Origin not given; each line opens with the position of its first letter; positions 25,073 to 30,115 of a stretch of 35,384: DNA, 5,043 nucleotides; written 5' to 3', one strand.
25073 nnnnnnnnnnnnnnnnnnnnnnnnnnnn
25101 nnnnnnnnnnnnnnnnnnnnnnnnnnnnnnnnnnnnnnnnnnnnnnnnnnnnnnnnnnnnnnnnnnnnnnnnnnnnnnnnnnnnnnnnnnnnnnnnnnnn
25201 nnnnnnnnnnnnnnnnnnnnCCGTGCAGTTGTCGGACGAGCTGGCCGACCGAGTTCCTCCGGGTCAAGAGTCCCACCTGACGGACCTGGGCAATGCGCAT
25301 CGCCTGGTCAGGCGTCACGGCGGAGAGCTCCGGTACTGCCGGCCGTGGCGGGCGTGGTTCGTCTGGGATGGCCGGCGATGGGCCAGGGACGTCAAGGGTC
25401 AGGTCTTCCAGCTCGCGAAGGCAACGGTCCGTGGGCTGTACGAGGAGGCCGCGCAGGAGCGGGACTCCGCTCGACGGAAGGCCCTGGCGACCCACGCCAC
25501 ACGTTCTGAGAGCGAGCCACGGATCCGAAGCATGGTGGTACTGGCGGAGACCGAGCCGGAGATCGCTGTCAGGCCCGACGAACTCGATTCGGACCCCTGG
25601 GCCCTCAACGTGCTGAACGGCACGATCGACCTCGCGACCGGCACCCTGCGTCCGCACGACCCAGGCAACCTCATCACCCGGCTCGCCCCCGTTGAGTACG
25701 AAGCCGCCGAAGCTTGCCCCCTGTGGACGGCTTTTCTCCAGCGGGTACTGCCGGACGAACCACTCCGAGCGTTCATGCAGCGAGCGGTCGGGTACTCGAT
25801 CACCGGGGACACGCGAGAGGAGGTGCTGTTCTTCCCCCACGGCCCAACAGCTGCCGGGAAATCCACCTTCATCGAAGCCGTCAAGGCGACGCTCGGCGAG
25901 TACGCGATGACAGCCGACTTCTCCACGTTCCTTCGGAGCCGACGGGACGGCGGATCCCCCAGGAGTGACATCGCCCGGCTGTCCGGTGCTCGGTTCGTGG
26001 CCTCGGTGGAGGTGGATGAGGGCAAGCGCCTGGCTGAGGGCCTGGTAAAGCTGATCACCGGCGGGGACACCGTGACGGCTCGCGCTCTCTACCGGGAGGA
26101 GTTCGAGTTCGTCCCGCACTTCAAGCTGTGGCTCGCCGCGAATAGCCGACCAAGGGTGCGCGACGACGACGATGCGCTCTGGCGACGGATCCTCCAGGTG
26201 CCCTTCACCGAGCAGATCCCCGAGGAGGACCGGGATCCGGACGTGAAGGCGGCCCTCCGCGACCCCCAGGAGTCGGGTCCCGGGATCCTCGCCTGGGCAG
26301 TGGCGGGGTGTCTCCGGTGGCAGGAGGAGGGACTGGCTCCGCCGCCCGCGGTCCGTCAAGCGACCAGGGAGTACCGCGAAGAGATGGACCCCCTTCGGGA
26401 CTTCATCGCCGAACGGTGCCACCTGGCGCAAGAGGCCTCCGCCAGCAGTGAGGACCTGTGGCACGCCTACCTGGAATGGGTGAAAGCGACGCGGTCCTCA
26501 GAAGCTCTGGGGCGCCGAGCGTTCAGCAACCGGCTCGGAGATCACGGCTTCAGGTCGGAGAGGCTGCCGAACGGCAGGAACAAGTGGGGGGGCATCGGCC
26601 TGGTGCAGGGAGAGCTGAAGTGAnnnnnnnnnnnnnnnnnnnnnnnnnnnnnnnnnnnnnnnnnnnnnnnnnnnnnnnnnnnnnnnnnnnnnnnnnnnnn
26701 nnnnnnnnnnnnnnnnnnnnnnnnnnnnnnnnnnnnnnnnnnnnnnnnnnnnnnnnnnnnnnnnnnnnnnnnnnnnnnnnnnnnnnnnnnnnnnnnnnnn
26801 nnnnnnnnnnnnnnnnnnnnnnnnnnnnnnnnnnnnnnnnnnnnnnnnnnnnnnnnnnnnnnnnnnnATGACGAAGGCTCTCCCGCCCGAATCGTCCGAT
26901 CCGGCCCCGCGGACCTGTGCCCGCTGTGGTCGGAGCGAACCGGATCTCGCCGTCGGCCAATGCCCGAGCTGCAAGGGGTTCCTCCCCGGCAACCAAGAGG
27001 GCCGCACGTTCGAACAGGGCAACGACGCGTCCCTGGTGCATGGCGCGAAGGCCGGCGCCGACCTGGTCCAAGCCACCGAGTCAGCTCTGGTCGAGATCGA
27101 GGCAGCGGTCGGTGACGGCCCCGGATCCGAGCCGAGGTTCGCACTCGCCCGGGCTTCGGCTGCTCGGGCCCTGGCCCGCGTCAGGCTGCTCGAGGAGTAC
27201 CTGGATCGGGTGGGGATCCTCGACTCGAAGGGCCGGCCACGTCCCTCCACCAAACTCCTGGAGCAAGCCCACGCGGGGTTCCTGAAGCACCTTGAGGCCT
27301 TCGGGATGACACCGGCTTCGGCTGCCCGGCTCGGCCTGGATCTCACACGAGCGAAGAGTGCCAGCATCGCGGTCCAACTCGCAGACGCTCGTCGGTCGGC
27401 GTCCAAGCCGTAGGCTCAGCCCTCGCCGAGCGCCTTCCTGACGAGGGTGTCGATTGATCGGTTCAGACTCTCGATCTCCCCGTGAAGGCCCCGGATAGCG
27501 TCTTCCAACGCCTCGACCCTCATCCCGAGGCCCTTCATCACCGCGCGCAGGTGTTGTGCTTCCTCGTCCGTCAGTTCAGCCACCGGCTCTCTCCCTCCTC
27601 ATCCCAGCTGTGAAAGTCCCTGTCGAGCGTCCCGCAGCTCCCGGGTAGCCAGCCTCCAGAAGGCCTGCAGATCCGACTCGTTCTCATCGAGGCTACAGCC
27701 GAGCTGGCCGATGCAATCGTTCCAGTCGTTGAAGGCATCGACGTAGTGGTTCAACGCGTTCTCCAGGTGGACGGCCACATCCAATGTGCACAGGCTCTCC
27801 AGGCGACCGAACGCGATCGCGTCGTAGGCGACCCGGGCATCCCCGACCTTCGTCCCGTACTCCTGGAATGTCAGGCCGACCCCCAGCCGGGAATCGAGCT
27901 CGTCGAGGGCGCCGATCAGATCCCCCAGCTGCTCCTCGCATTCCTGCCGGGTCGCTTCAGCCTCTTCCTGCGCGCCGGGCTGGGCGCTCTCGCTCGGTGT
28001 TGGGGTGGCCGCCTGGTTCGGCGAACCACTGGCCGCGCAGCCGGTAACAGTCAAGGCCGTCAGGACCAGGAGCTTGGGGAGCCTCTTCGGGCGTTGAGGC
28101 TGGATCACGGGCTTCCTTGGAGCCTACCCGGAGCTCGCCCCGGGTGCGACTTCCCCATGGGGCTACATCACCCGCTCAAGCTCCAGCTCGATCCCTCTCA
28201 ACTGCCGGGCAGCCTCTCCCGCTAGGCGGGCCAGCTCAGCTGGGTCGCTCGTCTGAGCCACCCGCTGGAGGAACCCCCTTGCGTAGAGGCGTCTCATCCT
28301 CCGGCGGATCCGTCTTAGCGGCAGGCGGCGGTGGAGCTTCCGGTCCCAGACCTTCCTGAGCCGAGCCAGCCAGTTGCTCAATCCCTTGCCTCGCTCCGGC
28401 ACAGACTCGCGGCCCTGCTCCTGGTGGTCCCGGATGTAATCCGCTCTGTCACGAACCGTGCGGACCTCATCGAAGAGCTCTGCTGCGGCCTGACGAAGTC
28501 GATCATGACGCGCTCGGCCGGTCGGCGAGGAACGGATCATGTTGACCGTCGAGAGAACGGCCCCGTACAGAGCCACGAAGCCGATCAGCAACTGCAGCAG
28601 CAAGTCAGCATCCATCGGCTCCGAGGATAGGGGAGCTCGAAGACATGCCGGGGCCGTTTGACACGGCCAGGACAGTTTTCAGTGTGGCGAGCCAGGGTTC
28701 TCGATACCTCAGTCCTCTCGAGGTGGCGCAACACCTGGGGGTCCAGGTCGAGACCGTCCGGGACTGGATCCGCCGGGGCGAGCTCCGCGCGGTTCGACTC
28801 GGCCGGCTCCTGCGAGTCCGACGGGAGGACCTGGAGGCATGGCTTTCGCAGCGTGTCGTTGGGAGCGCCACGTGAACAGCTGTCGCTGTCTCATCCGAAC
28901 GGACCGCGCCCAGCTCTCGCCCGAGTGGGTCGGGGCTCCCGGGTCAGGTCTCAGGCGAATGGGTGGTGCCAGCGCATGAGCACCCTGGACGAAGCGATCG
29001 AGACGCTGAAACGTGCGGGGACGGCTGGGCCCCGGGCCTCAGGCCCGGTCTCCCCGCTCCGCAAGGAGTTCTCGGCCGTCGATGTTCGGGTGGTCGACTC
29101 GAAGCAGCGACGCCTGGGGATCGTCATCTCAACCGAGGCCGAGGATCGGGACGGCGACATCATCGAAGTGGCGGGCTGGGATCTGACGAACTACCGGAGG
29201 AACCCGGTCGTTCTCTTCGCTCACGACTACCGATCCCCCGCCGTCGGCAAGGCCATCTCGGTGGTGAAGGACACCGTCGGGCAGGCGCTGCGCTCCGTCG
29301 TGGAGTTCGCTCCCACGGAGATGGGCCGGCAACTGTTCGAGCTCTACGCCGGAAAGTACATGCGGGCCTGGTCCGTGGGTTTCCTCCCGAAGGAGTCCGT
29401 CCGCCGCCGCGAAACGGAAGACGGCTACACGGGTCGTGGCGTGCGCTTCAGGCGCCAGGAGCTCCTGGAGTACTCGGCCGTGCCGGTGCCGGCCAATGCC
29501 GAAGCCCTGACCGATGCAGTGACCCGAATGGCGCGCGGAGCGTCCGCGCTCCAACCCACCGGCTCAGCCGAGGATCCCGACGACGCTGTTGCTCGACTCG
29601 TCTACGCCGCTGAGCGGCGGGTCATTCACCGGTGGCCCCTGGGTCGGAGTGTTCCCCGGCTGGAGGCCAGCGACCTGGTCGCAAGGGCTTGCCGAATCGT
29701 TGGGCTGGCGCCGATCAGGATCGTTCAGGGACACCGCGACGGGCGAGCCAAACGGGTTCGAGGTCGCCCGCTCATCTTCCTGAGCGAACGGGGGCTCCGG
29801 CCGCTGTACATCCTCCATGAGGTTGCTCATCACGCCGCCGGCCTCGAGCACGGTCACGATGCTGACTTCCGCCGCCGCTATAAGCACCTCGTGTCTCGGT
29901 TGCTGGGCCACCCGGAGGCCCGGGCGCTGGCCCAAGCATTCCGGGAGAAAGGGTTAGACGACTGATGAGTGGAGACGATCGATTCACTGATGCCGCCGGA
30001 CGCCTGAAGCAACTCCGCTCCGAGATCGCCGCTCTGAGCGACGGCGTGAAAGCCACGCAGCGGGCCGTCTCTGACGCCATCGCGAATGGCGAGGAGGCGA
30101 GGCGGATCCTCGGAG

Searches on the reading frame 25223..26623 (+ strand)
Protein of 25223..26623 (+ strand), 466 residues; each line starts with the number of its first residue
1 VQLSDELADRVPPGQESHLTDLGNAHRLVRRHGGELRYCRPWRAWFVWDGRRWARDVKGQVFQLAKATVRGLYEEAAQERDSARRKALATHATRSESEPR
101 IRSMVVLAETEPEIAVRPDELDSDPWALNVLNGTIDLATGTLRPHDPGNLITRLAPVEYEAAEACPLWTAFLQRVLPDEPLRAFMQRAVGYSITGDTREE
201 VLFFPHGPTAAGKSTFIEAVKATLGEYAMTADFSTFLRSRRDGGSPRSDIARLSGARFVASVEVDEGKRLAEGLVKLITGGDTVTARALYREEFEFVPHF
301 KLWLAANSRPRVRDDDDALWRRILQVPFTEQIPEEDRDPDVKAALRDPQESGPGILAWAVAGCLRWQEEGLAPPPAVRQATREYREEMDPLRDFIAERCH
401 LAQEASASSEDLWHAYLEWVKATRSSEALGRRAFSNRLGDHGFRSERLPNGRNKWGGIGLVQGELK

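Call 39: search_protein_families(library=phrogs, proteins=[window:25223-26623:+], max_evalue=0.001)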
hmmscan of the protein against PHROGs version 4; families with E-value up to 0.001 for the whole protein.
window:25223-26623:+ (466 aa): 10 families
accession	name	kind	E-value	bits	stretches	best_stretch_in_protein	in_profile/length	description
phrog_1156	-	DNA, RNA and nucleotide metabolism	7.9e-132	442.5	1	12-460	357-825/855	DNA primase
phrog_6088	-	DNA, RNA and nucleotide metabolism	5e-123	413.1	1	20-461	333-764/772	DNA primase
phrog_2478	-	DNA, RNA and nucleotide metabolism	1.3e-121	408.3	1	8-461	394-841/854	DNA polymerase/primase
phrog_1829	-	DNA, RNA and nucleotide metabolism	1.3e-120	404.8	1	15-460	320-755/772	DNA primase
phrog_16950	-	DNA, RNA and nucleotide metabolism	1.7e-73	248.9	1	18-424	365-793/843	DNA primase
phrog_864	-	DNA, RNA and nucleotide metabolism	1.7e-64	219.8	1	105-445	268-605/1064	DNA primase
phrog_1883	-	DNA, RNA and nucleotide metabolism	6.4e-60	204.3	1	105-459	394-746/756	DNA helicase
phrog_7601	-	unknown function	1.6e-32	114.1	1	185-450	5-262/289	-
phrog_16213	-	DNA, RNA and nucleotide metabolism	2.8e-12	46.7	1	124-437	313-630/732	DNA primase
phrog_4210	-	DNA, RNA and nucleotide metabolism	0.00017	20.5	1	167-331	143-304/1304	DNA polymerase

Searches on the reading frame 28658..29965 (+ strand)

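Call 39: search_protein_families(library=phrogs, proteins=[window:28658-29965:+], max_evalue=0.001)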
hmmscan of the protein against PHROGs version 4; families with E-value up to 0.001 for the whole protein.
window:28658-29965:+ (435 aa): 4 families
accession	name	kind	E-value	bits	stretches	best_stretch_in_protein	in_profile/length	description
phrog_617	-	head and packaging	2.7e-20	73.8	1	133-293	8-164/626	major head protein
phrog_80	-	head and packaging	8.9e-18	65.8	1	137-295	218-385/607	head maturation protease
phrog_11321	-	unknown function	1.8e-07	31.9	1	156-284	6-135/327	-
phrog_3244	-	head and packaging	5.7e-05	24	1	180-293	68-185/326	head maturation protease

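Call 79: search_protein_families(library=pfam, proteins=[window:28658-29965:+], max_evalue=0.001)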
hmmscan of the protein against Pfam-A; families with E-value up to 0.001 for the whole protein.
window:28658-29965:+ (435 aa): 1 family
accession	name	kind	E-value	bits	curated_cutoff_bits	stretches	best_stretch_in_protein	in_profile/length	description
PF04586.22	Peptidase_S78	-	8.9e-08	32.9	21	1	184-290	53-157/165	Caudovirus prohead serine protease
